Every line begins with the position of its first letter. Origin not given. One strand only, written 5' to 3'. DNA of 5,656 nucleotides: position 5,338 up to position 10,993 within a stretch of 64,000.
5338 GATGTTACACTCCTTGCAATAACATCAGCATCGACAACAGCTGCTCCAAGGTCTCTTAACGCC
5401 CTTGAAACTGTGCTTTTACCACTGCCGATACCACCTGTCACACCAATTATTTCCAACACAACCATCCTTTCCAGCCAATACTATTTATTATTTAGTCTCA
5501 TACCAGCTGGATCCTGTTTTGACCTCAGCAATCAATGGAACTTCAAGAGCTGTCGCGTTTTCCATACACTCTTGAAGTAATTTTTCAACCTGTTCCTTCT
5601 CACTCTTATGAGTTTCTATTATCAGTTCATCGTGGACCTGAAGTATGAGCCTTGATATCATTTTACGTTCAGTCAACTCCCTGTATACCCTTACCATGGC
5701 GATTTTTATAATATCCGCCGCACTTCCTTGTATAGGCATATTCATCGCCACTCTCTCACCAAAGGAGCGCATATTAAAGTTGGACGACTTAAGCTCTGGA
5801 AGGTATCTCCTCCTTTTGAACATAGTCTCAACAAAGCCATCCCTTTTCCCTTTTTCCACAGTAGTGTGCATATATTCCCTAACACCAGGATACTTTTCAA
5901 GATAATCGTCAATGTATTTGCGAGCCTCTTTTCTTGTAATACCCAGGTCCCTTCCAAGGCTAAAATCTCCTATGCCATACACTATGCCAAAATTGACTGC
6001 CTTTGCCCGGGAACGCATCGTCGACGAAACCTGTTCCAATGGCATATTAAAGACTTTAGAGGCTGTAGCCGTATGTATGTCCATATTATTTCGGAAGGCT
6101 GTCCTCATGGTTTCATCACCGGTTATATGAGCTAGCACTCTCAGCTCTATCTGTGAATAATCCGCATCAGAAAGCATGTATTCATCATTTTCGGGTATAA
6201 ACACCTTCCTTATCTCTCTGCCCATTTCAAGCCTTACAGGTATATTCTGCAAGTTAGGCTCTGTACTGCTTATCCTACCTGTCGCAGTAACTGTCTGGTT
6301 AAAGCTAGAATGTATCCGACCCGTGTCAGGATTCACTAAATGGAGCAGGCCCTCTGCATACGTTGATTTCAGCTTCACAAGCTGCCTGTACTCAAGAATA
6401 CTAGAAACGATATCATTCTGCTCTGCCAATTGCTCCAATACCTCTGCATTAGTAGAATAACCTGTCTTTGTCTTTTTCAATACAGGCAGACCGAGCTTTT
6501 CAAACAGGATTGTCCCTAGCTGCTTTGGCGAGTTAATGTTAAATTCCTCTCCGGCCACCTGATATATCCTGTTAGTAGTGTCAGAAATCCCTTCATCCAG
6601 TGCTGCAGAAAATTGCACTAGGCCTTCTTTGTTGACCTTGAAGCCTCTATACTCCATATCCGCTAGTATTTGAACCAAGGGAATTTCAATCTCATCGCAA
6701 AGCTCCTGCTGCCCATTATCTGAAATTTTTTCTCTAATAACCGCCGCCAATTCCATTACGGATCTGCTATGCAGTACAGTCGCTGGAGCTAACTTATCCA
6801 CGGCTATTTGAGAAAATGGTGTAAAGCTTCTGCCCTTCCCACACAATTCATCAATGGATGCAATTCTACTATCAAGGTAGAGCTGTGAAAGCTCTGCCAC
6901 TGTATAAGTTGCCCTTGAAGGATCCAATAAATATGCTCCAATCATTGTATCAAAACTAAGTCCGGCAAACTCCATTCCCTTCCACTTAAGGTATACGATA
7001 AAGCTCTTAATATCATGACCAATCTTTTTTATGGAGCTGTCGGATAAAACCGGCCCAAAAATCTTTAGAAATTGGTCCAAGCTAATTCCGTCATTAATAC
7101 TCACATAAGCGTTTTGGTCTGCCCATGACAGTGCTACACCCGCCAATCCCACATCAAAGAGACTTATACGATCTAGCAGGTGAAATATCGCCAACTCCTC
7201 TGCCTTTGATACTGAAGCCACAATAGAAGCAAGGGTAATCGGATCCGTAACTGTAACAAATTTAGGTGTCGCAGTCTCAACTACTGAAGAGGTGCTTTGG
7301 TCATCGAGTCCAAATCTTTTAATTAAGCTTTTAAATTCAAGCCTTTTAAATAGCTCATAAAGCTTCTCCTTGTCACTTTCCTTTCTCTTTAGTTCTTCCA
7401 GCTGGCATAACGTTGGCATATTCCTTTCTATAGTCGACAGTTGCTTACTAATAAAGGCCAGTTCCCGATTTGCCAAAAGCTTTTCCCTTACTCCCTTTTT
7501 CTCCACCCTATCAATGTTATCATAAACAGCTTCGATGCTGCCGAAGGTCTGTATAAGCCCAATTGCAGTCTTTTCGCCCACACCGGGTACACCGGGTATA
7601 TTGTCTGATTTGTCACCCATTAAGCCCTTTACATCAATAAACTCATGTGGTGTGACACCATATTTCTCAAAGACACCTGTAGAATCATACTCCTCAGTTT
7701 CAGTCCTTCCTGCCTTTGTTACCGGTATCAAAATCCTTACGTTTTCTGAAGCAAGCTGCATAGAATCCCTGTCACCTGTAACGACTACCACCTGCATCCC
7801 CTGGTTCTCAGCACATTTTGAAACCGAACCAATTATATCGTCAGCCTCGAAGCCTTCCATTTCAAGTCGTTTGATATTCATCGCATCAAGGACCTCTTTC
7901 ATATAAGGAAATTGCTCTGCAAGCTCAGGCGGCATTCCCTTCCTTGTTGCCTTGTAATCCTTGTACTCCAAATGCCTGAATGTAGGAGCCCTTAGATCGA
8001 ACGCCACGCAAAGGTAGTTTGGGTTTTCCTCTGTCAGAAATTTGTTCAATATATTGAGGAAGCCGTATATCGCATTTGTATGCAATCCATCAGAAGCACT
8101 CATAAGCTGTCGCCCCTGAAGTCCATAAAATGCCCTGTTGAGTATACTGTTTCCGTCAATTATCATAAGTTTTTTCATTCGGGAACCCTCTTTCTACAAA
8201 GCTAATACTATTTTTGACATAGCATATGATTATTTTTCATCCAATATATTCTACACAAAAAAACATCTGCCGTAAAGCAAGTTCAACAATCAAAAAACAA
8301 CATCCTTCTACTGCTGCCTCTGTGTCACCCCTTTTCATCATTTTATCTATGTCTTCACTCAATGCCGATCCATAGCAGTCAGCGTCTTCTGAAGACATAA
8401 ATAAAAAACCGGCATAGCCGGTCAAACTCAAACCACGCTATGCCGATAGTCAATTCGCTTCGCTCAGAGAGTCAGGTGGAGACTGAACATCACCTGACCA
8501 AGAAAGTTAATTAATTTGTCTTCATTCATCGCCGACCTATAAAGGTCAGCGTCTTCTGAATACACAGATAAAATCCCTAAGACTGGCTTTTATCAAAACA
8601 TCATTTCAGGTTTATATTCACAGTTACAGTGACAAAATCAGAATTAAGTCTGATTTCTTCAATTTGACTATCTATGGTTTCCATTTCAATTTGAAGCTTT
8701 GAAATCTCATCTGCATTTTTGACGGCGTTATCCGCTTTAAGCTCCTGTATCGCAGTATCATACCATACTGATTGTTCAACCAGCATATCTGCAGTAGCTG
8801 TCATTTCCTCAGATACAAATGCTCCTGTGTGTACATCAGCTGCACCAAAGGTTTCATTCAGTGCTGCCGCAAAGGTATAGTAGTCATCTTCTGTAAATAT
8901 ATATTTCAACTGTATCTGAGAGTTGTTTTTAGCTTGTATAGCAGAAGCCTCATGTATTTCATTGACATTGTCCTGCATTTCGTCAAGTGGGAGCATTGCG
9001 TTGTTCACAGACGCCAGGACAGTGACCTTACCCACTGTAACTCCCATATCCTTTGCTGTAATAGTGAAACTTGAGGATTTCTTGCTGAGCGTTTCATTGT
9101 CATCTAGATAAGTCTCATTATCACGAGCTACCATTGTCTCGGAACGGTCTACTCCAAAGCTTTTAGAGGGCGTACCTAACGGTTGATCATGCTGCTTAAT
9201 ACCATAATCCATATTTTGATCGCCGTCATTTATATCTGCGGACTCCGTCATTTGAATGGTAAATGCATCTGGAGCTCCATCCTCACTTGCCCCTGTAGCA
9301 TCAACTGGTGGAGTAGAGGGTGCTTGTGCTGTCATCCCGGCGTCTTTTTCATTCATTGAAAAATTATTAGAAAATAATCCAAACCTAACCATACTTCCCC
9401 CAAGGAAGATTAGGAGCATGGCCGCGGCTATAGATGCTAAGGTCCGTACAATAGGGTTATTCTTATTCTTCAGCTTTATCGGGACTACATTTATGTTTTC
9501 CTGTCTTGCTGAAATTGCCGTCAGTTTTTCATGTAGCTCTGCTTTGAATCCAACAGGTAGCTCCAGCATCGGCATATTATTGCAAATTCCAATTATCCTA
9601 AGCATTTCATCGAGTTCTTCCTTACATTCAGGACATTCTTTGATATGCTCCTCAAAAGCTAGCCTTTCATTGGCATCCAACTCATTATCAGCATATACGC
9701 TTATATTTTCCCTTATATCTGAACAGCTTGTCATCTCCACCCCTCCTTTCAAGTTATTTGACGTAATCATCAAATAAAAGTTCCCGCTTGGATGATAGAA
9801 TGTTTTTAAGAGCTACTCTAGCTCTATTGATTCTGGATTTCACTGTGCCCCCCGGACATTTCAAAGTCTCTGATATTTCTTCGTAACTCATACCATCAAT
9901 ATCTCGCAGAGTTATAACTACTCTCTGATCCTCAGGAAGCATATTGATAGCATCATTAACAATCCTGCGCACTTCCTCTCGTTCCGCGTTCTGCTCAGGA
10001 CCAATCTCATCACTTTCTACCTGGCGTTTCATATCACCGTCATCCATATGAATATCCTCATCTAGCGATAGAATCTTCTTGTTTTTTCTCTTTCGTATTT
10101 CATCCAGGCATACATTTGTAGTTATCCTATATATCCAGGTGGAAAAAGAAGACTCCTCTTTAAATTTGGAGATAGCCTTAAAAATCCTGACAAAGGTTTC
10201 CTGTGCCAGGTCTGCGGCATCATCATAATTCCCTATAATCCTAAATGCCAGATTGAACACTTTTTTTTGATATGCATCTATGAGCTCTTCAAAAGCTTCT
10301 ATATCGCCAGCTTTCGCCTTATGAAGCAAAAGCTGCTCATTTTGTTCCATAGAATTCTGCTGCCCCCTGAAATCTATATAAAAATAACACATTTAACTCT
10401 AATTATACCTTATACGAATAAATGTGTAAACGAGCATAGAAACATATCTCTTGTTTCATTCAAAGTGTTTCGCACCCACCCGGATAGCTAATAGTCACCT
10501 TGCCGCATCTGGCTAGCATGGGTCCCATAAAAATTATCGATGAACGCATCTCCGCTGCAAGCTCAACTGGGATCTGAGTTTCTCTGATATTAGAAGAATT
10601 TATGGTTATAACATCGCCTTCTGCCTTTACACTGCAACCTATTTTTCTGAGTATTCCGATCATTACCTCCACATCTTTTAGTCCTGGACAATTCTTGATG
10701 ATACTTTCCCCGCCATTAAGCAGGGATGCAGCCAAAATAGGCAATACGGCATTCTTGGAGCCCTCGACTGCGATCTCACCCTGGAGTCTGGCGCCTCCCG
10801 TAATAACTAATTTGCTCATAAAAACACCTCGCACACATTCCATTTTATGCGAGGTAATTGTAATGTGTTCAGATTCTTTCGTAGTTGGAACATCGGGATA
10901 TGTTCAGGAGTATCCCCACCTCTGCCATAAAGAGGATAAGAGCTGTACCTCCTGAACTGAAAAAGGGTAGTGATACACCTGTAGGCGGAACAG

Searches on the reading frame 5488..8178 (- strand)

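Call 37: search_protein_families(library=pfam, proteins=[window:5488-8178:-], max_evalue=0.001)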
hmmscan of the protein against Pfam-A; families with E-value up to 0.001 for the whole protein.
window:5488-8178:- (896 aa): 5 families
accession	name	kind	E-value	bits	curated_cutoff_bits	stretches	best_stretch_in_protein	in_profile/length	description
PF00476.26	DNA_pol_A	-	6.1e-168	559.1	34.3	1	519-894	3-381/381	DNA polymerase family A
PF02739.22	5_3_exonuc_N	-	8e-60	201.7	34.3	1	3-174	1-164/164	5'-3' exonuclease, N-terminal resolvase-like domain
PF01367.25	5_3_exonuc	-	7.2e-34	116.6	40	1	175-271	1-97/97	5'-3' exonuclease, C-terminal SAM fold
PF22619.2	DNA_polI_exo1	-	2.3e-15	57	27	1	346-451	16-117/140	DNA polymerase I, ribonuclease H-like domain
PF01612.26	DNA_pol_A_exo1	-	3.6e-09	37.1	23.6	1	308-455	2-147/173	3'-5' exonuclease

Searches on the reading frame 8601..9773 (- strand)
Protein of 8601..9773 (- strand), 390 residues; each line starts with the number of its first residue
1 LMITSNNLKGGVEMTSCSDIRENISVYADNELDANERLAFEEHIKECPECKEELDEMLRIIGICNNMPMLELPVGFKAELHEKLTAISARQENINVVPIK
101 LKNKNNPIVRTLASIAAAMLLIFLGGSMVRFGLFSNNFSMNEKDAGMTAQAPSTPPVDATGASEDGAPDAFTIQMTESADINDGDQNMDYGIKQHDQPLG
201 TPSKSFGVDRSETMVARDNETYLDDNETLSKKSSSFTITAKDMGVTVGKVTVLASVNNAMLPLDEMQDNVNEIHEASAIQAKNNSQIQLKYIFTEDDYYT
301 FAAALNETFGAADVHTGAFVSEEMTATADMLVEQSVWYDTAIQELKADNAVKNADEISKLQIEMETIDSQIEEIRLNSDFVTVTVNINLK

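Call 37: search_protein_families(library=pfam, proteins=[window:8601-9773:-], max_evalue=0.001)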
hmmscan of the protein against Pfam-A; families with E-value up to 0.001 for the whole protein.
window:8601-9773:- (390 aa): 1 family
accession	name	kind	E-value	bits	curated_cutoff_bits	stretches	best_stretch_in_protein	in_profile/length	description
PF13490.11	zf-HC2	-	4.6e-12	46.2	22.2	1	17-50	1-34/35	Putative zinc-finger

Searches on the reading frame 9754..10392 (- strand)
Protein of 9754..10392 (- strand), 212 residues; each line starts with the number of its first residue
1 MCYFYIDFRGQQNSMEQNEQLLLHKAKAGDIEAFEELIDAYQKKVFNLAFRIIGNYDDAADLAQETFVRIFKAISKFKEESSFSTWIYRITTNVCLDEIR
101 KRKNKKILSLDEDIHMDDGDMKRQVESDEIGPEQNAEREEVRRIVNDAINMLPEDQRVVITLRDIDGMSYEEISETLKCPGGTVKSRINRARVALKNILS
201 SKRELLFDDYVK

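Call 37: search_protein_families(library=pfam, proteins=[window:9754-10392:-], max_evalue=0.001)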
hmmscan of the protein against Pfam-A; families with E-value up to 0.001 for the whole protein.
window:9754-10392:- (212 aa): 5 families
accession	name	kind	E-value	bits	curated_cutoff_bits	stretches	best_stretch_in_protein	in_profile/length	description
PF04542.20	Sigma70_r2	-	7.8e-22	77.3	24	1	37-103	1-69/71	Sigma-70 region 2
PF08281.18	Sigma70_r4_2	-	6.3e-18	64.6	25.7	1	143-195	2-54/54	Sigma-70, region 4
PF04545.22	Sigma70_r4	-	2.9e-12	46.4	24.1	1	148-196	1-49/50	Sigma-70, region 4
PF07638.17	Sigma70_ECF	-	4.7e-08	33.6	21.1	1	22-197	7-181/185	ECF sigma factor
PF12645.13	HTH_16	-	8.9e-06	26.2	22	1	22-78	3-65/65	Helix-turn-helix domain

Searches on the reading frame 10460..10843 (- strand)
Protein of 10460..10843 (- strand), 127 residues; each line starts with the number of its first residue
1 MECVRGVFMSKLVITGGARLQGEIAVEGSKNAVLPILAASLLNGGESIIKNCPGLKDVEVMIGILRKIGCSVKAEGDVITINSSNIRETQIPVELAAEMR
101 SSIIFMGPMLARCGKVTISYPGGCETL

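Call 37: search_protein_families(library=pfam, proteins=[window:10460-10843:-], max_evalue=0.001)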
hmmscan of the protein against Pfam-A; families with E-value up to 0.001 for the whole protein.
window:10460-10843:- (127 aa): 1 family
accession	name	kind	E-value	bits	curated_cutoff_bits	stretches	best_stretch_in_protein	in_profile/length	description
PF00275.25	EPSP_synthase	-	4.3e-21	75.5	22.8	1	15-124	2-115/417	EPSP synthase (3-phosphoshikimate 1-carboxyvinyltransferase)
